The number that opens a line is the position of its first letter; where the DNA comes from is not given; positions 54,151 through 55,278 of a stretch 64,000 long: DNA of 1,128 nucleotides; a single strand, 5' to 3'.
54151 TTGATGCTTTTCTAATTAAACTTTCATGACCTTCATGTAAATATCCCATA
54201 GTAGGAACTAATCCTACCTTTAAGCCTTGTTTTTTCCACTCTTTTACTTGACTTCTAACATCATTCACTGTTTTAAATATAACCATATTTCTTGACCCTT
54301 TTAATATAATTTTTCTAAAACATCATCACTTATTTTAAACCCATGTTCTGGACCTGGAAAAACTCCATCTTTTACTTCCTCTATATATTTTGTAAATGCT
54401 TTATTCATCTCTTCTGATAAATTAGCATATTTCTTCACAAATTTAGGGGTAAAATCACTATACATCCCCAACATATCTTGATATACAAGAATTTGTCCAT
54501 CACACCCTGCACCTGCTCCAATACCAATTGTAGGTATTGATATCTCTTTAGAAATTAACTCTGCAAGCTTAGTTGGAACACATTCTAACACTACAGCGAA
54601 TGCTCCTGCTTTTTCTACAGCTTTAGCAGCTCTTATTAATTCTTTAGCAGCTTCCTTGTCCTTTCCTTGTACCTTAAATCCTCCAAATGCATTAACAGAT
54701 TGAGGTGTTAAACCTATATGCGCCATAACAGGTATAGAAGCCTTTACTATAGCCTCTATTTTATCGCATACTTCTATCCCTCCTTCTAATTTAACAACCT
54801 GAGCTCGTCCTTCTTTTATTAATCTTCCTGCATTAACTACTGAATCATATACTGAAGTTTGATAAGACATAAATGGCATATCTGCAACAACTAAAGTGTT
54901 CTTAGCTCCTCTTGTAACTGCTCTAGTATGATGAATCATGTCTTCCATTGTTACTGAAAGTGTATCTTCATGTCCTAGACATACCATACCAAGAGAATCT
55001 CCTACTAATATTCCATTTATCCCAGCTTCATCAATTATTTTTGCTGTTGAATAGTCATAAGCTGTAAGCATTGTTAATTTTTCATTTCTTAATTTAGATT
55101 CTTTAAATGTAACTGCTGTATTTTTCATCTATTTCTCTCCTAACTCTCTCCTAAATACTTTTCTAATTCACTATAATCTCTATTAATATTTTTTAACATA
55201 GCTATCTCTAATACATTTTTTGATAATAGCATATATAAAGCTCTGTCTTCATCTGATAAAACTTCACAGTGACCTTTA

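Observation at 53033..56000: Low-GC panG-like-panB-panC-panD pantothenate biosynthesis operon captured between IS remnants and an IS256-family copy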

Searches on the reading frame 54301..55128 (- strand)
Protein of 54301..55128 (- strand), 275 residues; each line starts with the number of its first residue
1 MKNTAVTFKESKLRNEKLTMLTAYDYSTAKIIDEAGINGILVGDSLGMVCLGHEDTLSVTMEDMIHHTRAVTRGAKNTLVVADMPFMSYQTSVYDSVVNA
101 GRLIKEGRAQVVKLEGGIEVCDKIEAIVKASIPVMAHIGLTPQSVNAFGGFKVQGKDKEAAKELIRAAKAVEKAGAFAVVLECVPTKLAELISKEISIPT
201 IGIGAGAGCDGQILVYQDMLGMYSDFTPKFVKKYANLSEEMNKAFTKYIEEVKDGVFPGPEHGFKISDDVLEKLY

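Call 3: search_protein_families(library=pfam, proteins=[window:54301-55128:-])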
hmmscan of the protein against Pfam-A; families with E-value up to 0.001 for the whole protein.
window:54301-55128:- (275 aa): 3 families
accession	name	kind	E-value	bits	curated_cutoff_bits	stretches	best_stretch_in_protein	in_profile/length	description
PF02548.21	Pantoate_transf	-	1.3e-119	398.8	28.7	1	3-259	2-258/259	Ketopantoate hydroxymethyltransferase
PF13714.12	PEP_mutase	-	6.4e-06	26.3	31.5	1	14-181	7-176/240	Phosphoenolpyruvate phosphomutase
PF01177.27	Asp_Glu_race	-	1.1e-05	25.7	31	1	112-206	4-99/211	Asp/Glu/Hydantoin racemase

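Call 4: search_protein_families(library=ncbifam, proteins=[window:54301-55128:-])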
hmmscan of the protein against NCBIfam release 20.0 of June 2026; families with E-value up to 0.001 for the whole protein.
window:54301-55128:- (275 aa): 2 families
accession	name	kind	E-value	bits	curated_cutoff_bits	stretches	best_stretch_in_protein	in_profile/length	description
NF001452.0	PRK00311.1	subfamily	2.4e-120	400.8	272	1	3-264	5-266/267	3-methyl-2-oxobutanoate hydroxymethyltransferase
TIGR00222.1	panB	equivalog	3.1e-105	351.4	207.55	1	1-265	1-264/264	3-methyl-2-oxobutanoate hydroxymethyltransferase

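Call 16: find_related_loci(query=window:54301-55128:-, collection=genome_contigs, flank=8000)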
Query window:54301-55128:- (275 aa) in genome_contigs; peptide patterns used: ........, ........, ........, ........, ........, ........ (x = any residue, [..] = any of these).
600 stretches matched a pattern (row limit reached: there are more); 583 encode a relative of the query (tblastn E <= 1e-3); the best 80 are kept; 80 distinct loci.
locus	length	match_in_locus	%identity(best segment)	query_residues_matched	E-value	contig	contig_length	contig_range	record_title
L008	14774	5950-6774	87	1-275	7e-163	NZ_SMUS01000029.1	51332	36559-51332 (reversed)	Clostridium cuniculi strain 1 CLCU001.0001.d01_CNTG00029, whole genome shotgun sequence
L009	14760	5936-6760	87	1-275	4e-162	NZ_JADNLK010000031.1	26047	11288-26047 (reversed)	Clostridium sp. D43t1_170807_H7 NODE_31_length_26047_cov_49.9733, whole genome shotgun sequence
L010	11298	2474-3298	87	1-275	9e-162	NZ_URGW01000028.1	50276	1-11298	Uncultured Clostridium sp. isolate UMGS990, whole genome shotgun sequence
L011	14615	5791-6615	87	1-275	7e-162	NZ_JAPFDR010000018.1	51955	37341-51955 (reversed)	MAG: Clostridium sp. isolate bin_6_DannyCat k141_52081, whole genome shotgun sequence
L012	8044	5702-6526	85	1-275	4e-160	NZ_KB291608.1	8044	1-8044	Clostridium celatum DSM 1785 Scfld12, whole genome shotgun sequence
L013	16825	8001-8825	81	1-275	4e-155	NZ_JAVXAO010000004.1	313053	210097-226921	MAG: Clostridium sp. isolate CGS5Y2-bin27 NODE_12_length_313053_cov_74.826299, whole genome shotgun sequence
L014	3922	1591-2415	81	1-275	3e-157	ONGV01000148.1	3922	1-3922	uncultured Clostridiales bacterium isolate RUG296 genome assembly, contig: k87_16626986, whole genome shotgun sequence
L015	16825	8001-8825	80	1-275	6e-152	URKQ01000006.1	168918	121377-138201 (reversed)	uncultured Clostridium sp. isolate UMGS1088 genome assembly, contig: NODE_39_length_168918_cov_7.409966, whole genome sh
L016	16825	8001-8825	80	1-275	4e-152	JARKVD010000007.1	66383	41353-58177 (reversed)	MAG: Clostridium sp. isolate MP_MU_2_bin.93 MP-MU-2_bin.93_k127_1121322, whole genome shotgun sequence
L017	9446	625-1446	78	2-275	4e-149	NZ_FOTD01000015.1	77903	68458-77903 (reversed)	Trichococcus palustris strain DSM 9172, whole genome shotgun sequence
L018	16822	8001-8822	78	2-275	2e-148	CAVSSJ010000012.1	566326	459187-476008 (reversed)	MAG: uncultured Carnobacteriaceae bacterium isolate MFD05674.bin.4.515 genome assembly, contig: contig_59297, whole geno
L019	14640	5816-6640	79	1-275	2e-148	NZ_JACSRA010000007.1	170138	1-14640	Clostridium cibarium strain Sa3CVN1 NODE_7_length_170138_cov_62.214500, whole genome shotgun sequence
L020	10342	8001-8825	80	1-275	8e-148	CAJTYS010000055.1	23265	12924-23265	MAG TPA_asm: uncultured Eubacteriales bacterium isolate MGBC119074 genome assembly, contig: MGBC119074.55, whole genome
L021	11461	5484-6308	77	1-275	6e-147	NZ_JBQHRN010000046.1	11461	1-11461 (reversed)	Clostridium sp. HCP1S3_C6 contig00046, whole genome shotgun sequence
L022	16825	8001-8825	77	1-275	1e-146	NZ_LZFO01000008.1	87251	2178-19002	Clostridium acetireducens DSM 10703 CLAC_contig000008, whole genome shotgun sequence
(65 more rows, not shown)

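Call 30: find_encoding_contigs(protein=window:54301-55128:-, flank=10000, max_places=10)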
Protein window:54301-55128:- (275 aa): 34 contigs read that carry it; 10 places shown.
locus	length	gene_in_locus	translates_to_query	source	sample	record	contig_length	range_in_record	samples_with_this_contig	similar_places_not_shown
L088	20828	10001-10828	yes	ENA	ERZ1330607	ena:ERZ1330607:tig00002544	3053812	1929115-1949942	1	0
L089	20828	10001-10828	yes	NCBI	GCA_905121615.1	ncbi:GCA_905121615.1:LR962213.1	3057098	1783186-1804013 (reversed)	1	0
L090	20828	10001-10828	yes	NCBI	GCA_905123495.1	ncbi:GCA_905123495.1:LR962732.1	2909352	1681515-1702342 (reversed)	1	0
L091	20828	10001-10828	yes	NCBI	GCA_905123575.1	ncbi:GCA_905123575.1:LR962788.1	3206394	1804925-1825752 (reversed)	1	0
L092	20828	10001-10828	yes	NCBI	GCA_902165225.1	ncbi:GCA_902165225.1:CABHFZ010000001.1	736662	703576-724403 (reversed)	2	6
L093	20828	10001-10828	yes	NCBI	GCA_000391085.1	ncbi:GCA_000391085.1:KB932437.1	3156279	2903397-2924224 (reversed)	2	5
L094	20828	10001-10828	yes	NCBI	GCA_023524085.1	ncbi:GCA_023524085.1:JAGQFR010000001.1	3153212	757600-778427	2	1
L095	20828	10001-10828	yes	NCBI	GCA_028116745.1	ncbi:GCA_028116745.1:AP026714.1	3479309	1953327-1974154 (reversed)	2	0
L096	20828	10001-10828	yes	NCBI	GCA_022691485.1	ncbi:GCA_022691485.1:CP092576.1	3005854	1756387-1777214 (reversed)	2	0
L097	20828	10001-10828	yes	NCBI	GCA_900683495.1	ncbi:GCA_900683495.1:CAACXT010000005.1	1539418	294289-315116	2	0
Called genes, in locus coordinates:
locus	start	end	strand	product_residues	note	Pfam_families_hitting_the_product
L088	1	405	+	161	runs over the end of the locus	PF08534:Redoxin, PF00578:AhpC-TSA, PF13905:Thioredoxin_8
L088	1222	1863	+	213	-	PF02687:FtsX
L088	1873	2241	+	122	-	PF00005:ABC_tran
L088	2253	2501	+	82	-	PF00005:ABC_tran, PF02463:SMC_N (weak)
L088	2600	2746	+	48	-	-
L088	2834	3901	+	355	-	PF02687:FtsX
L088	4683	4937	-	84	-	-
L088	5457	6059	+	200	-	PF00072:Response_reg, PF00486:Trans_reg_C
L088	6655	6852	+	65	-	-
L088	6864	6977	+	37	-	-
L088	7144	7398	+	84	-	-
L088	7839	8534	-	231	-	PF00872:Transposase_mut, PF10551:MULE (weak)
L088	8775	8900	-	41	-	-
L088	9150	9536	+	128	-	PF01408:GFO_IDH_MocA, PF03807:F420_oxidored, PF10727:Rossmann-like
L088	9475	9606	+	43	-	-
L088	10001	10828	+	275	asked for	PF02548:Pantoate_transf, PF13714:PEP_mutase (faint), PF01177:Asp_Glu_race (weak)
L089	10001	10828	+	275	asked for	PF02548:Pantoate_transf, PF13714:PEP_mutase (faint), PF01177:Asp_Glu_race (weak)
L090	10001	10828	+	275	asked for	PF02548:Pantoate_transf, PF13714:PEP_mutase (faint), PF01177:Asp_Glu_race (weak)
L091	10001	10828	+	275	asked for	PF02548:Pantoate_transf, PF13714:PEP_mutase (faint), PF01177:Asp_Glu_race (weak)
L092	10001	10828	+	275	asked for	PF02548:Pantoate_transf, PF13714:PEP_mutase (faint), PF01177:Asp_Glu_race (weak)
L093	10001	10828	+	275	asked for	PF02548:Pantoate_transf, PF13714:PEP_mutase (faint), PF01177:Asp_Glu_race (weak)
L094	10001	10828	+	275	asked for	PF02548:Pantoate_transf, PF13714:PEP_mutase (faint), PF01177:Asp_Glu_race (weak)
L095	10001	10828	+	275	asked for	PF02548:Pantoate_transf, PF13714:PEP_mutase (faint), PF01177:Asp_Glu_race (weak)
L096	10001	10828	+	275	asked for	PF02548:Pantoate_transf, PF13714:PEP_mutase (faint), PF01177:Asp_Glu_race (weak)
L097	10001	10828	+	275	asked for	PF02548:Pantoate_transf, PF13714:PEP_mutase (faint), PF01177:Asp_Glu_race (weak)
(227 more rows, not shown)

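Call 56: search_dna_similar(query=window:54301-55128:-, collection=plasmids, mode=protein, max_rows=40, rows=spread, max_evalue=1e-30)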
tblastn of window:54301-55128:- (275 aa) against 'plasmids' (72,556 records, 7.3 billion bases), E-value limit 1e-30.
Records with a match: 400; places in all: 412; records where one place covers at least 80% of the query: 388.
Best place of each record, by identity: >=99% 104; 95-99% 1; 60-80% 1; <60% 294.
By first word of the organism name: Rhizobium 127; Enterococcus 105; Escherichia 21; Bradyrhizobium 19; Paracoccus 14; Klebsiella 10; Mesorhizobium 8; Acinetobacter 6; Pantoea 5; Sinorhizobium 5; and 56 more.
By predicted mobility (MOB-suite, as given by PLSDB): non-mobilizable 203; conjugative 170; mobilizable 27.
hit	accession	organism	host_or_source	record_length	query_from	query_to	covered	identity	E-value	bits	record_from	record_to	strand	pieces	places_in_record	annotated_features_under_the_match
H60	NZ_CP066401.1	Enterococcus faecium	Homo sapiens,cell culture,rectal swab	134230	1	275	100%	100.0%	3e-171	531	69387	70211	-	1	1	panB: 3-methyl-2-oxobutanoate hydroxymethyltransferase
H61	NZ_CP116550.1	Enterococcus faecium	Bos taurus,whole organism,fecal sample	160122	1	275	100%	100.0%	3e-171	531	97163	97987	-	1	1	panB: 3-methyl-2-oxobutanoate hydroxymethyltransferase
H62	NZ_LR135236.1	Enterococcus faecium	-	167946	1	275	100%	100.0%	3e-171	531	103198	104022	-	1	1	panB: 3-methyl-2-oxobutanoate hydroxymethyltransferase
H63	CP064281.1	Enterococcus faecium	Homo sapiens,cell culture,clinical ...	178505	1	275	100%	100.0%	3e-171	531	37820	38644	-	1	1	none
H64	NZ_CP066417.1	Enterococcus faecium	Homo sapiens,cell culture,rectal swab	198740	1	275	100%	100.0%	3e-171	531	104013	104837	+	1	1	panB: 3-methyl-2-oxobutanoate hydroxymethyltransferase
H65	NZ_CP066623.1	Enterococcus faecium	Homo sapiens,cell culture,rectal swab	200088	1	275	100%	100.0%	3e-171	531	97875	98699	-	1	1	panB: 3-methyl-2-oxobutanoate hydroxymethyltransferase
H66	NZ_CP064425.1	Enterococcus faecium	Homo sapiens,Rectal Swab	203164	1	275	100%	100.0%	3e-171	531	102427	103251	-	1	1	panB: 3-methyl-2-oxobutanoate hydroxymethyltransferase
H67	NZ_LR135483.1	Enterococcus faecium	-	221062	1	275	100%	100.0%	3e-171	531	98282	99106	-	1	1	panB: 3-methyl-2-oxobutanoate hydroxymethyltransferase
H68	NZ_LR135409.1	Enterococcus faecium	-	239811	1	275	100%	100.0%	3e-171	531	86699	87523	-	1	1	panB: 3-methyl-2-oxobutanoate hydroxymethyltransferase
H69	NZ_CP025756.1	Enterococcus faecium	-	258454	1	275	100%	100.0%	3e-171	531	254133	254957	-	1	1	panB: 3-methyl-2-oxobutanoate hydroxymethyltransferase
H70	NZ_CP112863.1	Enterococcus faecium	Homo sapiens,clinical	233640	1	188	68%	100.0%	6e-109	352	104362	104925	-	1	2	none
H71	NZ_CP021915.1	Sagittula sp. P11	cell culture,sulfidic waters (60 m) ...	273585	7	265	94%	52.1%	4e-68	235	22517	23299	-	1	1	panB: 3-methyl-2-oxobutanoate hydroxymethyltransferase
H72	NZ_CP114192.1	Aminobacter sp. NyZ550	-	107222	18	265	90%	52.4%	1e-63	223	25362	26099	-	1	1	panB: 3-methyl-2-oxobutanoate hydroxymethyltransferase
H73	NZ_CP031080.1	Paracoccus yeei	Homo sapiens,single cell,eye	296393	2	264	96%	48.7%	7e-64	223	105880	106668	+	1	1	panB: 3-methyl-2-oxobutanoate hydroxymethyltransferase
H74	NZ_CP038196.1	Paracoccus versutus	single cell,soil adjacent to the roots ...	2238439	15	264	91%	50.4%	1e-62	219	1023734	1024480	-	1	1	none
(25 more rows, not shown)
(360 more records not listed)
